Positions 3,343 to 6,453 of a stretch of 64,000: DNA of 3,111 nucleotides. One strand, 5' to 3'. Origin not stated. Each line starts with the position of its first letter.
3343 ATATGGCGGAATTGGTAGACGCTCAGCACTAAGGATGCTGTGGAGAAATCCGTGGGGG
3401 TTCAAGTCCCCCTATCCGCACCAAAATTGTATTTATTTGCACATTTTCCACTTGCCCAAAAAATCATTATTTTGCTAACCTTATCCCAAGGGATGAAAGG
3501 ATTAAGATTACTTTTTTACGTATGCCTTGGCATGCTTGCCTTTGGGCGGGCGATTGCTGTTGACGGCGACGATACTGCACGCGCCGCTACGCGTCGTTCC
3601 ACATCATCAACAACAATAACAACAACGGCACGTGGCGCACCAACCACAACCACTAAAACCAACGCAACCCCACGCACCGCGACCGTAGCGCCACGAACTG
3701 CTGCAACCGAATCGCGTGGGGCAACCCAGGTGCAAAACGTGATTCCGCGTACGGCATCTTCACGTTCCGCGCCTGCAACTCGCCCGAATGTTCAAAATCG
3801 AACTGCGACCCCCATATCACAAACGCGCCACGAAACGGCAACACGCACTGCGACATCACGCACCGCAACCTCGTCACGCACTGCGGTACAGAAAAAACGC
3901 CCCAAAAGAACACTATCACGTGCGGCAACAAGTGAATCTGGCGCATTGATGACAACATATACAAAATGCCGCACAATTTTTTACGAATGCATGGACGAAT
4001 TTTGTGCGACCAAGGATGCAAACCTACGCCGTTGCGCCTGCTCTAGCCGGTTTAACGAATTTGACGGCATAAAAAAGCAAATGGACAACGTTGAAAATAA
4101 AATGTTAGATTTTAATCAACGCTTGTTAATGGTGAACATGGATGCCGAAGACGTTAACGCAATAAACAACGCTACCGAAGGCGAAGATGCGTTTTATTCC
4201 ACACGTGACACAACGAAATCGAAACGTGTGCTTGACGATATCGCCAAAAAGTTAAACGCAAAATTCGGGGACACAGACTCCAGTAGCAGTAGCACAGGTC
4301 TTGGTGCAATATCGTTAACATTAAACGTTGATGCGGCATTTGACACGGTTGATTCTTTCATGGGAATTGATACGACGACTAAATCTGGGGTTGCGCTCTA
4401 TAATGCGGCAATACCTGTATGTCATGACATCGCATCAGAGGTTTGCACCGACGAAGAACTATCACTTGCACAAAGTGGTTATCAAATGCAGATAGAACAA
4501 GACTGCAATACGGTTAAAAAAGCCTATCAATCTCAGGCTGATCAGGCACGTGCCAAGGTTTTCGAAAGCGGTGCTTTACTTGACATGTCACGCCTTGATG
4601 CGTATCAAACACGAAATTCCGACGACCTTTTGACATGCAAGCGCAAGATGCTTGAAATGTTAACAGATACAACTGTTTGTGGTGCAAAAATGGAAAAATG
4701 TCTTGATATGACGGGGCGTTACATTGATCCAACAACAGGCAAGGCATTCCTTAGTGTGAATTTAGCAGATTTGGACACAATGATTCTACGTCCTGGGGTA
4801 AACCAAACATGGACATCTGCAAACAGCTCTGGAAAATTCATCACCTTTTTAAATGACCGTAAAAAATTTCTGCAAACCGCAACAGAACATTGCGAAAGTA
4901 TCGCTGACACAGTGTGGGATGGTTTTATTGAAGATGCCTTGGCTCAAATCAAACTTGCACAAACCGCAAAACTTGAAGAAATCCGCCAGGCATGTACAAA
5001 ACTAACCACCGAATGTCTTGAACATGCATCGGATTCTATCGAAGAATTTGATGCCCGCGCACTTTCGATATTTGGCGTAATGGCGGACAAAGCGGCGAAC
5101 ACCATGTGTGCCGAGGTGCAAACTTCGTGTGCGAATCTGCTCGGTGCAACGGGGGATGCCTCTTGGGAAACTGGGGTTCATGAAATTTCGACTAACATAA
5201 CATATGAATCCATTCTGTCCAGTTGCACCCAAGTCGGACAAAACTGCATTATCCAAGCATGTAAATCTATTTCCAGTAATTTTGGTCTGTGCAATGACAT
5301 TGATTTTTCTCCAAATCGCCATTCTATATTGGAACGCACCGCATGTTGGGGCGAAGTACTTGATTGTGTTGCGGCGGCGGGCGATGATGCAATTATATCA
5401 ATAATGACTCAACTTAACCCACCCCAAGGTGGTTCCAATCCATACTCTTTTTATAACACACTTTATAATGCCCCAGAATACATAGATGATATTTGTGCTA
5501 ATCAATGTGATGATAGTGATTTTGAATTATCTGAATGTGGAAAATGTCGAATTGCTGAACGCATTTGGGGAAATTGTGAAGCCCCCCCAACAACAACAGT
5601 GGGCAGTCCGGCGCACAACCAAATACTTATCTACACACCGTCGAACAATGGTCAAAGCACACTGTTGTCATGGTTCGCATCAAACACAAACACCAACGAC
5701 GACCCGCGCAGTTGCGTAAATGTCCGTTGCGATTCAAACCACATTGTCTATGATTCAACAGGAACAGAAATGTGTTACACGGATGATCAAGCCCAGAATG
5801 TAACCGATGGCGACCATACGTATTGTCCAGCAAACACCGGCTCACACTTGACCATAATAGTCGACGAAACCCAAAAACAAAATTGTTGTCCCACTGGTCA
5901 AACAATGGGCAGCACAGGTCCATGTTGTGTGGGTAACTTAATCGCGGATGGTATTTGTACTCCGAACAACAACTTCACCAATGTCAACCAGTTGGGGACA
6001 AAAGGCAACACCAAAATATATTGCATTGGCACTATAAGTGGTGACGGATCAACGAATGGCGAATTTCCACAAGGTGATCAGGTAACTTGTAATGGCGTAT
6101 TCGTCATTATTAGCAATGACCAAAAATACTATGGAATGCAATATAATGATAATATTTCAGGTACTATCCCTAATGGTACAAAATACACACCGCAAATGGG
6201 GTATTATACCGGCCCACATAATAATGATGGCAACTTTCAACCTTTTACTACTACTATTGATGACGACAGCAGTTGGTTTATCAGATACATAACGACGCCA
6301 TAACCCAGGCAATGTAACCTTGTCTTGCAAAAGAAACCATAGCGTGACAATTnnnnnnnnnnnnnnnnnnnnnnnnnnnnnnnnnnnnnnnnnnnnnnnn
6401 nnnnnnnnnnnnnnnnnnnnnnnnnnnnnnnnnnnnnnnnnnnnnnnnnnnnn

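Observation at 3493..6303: Five-member paralogous family of large secreted cysteine-rich proteins sharing an N-terminal Cx6Cx4C module (motif C-x3-Y/F-x2-C-MD-x-FC)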

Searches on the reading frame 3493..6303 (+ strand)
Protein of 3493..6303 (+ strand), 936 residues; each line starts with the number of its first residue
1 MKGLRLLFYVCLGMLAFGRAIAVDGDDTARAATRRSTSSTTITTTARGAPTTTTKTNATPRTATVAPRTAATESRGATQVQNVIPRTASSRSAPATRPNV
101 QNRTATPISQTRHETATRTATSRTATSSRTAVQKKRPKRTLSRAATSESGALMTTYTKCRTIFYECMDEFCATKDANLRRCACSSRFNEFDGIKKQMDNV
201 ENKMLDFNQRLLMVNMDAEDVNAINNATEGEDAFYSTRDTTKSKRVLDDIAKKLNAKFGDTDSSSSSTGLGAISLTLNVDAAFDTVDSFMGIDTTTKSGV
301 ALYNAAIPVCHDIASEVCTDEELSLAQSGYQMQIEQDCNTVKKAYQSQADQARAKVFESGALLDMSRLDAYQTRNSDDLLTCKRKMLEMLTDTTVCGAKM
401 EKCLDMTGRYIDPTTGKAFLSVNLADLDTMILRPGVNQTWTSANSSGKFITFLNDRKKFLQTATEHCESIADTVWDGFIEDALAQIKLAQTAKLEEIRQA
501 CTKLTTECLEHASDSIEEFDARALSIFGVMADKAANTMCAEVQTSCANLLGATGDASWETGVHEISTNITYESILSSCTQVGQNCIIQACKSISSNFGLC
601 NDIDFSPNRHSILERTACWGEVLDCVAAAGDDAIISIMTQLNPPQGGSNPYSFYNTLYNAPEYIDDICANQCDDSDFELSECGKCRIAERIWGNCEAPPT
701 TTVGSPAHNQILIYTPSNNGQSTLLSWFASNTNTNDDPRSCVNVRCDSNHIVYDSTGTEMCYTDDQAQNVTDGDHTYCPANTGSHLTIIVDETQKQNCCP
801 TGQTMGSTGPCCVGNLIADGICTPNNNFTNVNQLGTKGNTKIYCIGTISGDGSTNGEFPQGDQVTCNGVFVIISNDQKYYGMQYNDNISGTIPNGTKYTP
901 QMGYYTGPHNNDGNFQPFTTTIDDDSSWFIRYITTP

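Call 8: search_protein_families(library=pfam, proteins=[window:3493-6303:+], max_evalue=1)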
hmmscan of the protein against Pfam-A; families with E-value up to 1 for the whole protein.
window:3493-6303:+ (936 aa): 1 family
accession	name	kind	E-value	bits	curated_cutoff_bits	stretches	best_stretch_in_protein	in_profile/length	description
PF22326.1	MMS21_N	-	0.018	15.6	27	1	441-499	14-72/103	E3 SUMO-protein ligase MMS21, N-terminal domain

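Call 9: search_protein_families(library=ncbifam, proteins=[window:3493-6303:+], max_evalue=1)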
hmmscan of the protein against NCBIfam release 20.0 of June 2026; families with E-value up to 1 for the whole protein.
window:3493-6303:+ (936 aa): 1 family
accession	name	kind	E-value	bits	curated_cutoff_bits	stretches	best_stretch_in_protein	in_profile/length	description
NF008975.0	PRK12323.1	equivalog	0.0052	15.6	875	1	10-135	356-486/709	DNA polymerase III subunit gamma/tau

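Call 77: predict_structure(alignment_id=A4)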
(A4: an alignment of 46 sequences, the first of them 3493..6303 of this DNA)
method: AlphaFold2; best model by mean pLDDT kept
length: 936 residues; sequences in the alignment: 46
mean_pLDDT: 68.9   pTM: 0.43
mean pLDDT of the five models: 68.9, 66.3, 62.9, 61.0, 57.2
residues with pLDDT >= 90: 105; 70-90: 435; 50-70: 175; < 50: 221
segments of 3 or more residues with pLDDT < 50: 16-151, 229-239, 258-292, 781-783, 885-891, 908-917, 919-922
pLDDT, mean of each block of 10 residues (from residue 1): 61 49 34 32 31 31 31 31 34 33 32 32 35 38 41 74 90 79 86 83 77 64 54 48 71 56 35 34 44 69 88 87 88 88 86 80 77 82 88 84 82 77 75 87 79 87 84 89 89 84 83 71 65 81 76 65 85 92 94 89 89 93 94 90 63 80 86 80 93 92 73 74 92 92 66 59 61 59 51 54 54 77 83 85 86 66 76 82 50 61 54 44 57 68
secondary structure, 60 per line:
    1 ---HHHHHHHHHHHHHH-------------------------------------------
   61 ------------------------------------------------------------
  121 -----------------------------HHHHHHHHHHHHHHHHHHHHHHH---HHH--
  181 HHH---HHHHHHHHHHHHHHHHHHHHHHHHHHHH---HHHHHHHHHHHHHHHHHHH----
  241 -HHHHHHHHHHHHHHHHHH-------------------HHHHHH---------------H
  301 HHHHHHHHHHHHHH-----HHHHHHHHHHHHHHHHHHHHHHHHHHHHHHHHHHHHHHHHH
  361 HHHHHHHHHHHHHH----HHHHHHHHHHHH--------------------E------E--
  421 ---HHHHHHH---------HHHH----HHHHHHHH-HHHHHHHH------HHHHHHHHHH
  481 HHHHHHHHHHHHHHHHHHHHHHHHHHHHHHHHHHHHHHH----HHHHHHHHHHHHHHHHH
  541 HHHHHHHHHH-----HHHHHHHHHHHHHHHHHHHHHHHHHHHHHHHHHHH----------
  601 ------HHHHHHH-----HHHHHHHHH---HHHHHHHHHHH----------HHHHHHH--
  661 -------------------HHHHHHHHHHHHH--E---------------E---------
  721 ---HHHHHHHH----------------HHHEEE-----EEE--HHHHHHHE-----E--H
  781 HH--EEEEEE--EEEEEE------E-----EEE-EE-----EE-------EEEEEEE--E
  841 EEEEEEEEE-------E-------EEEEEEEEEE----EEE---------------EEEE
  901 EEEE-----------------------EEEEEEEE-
elements in order (helices of 4 or more, strands of 3 or more residues): H4-17 H150-172 H187-214 H218-236 H242-259 H279-284 H300-314 H320-374 H379-390 H424-430 H440-443 H448-455 H457-464 H471-519 H524-550 H556-590 H607-613 H619-627 H631-641 H652-658 H680-692 H724-731 E751-753 E759-761 H764-770 E785-790 E793-798 E811-813 E831-837 E840-849 E865-874 E879-881 E897-904 E928-935
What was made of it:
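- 3559..3942 (+): P1 basic T/R/S/A-rich disordered linker (aa 23-150). pLDDT <50 for residues 16-151 (call 77).
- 3943..5292 (+): P1 conserved all-helical core with invariant Cys (aa 151-600), starting with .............. Helices 150-590 in the model (call 77).
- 5293..6300 (+): P1 fast-evolving C-terminal region (aa 601-936): small helical Cys-rich part, then a beta-rich domain ending in WFIRY-ITTP. Beta strands at 750-936 (call 77).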

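Call 79: fold_search(model_id=the predicted structure, library=pdb)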
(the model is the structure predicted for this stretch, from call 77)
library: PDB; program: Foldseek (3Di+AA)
matches with E <= 10: 21; with E <= 0.001: 0
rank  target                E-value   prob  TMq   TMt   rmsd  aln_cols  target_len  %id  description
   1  5ca8                  1.1e+00  0.14  0.12  0.15  24.2       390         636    9  Structures of the yeast dynamin-like GTPase Sey1p in complex with GDP (released 2015-09-16)
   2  9hmf_L                2.9e+00  0.01  0.05  0.06  37.7       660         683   12  Periplasmic scaffold of the Campylobacter jejuni flagellar motor (alpha carbon trace) (released 2024-12-25)
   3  8clk_D                3.0e+00  0.02  0.06  0.10  31.3       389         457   13  TFIIIC TauA complex (released 2023-06-21)
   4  9lm9_A                3.2e+00  0.03  0.06  0.13  37.7       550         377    7  Crystal structure of bvFP-Pfr21 (released 2026-01-28)
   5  7w9t_A                3.5e+00  0.01  0.06  0.04  42.8       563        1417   10  Cryo-EM structure of human Nav1.7(E406K) in complex with auxiliary beta subunits, huwentoxin-IV and saxitoxin (S6IV al (released 2022-05-25)
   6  2qiz                  4.4e+00  0.04  0.07  0.07  23.9       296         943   11  Structure of the yeast U-box-containing ubiquitin ligase Ufd2p (released 2007-09-18)
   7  8rot_A                4.4e+00  0.02  0.05  0.05  44.8       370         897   12  Cryo-EM structure of the transmembrane anti-sigma factor DdvA (released 2024-11-06)
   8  8vb2_E                4.6e+00  0.03  0.09  0.09  35.9       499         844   10  C4 pre-infection ejectosome of the mature bacteriophage PhiM1 particle (released 2024-10-23)
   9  2pfv                  5.0e+00  0.06  0.13  0.19  24.4       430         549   12  S. cerevisiae Exo70 with additional residues to 2.1 Angrstrom resolution (released 2007-05-22)
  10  5ca9                  5.0e+00  0.02  0.09  0.11  24.8       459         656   10  Structures of the candida albicans sey1p GTPase in complex with GDPAlF4- (released 2015-09-23)
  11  9lm8                  5.3e+00  0.02  0.07  0.13  36.3       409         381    8  Crystal structure of bvFP-Pfr21 (released 2026-01-28)
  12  4z1m_G                5.8e+00  0.07  0.05  0.22  27.9       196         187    9  Bovine F1-ATPase inhibited by three copies of the inhibitor protein IF1 crystallised in the presence of thiophosphate. (released 2015-05-06)
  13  8b6h_DV               6.3e+00  0.03  0.09  0.19  26.4       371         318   10  Cryo-EM structure of cytochrome c oxidase dimer (complex IV) from respiratory supercomplex of Tetrahymena thermophila (released 2023-03-29)
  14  6g7e                  6.6e+00  0.01  0.05  0.04  36.3       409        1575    9  Crystal structure of Chaetomium thermophilum Mot1 (E1434Q, 1837-1886 deletion mutant) (released 2018-10-17)
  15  7rb3_B                6.6e+00  0.01  0.05  0.07  34.5       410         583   11  Cryo-EM structure of human binary NatC complex with a Bisubstrate inhibitor (released 2023-01-11)
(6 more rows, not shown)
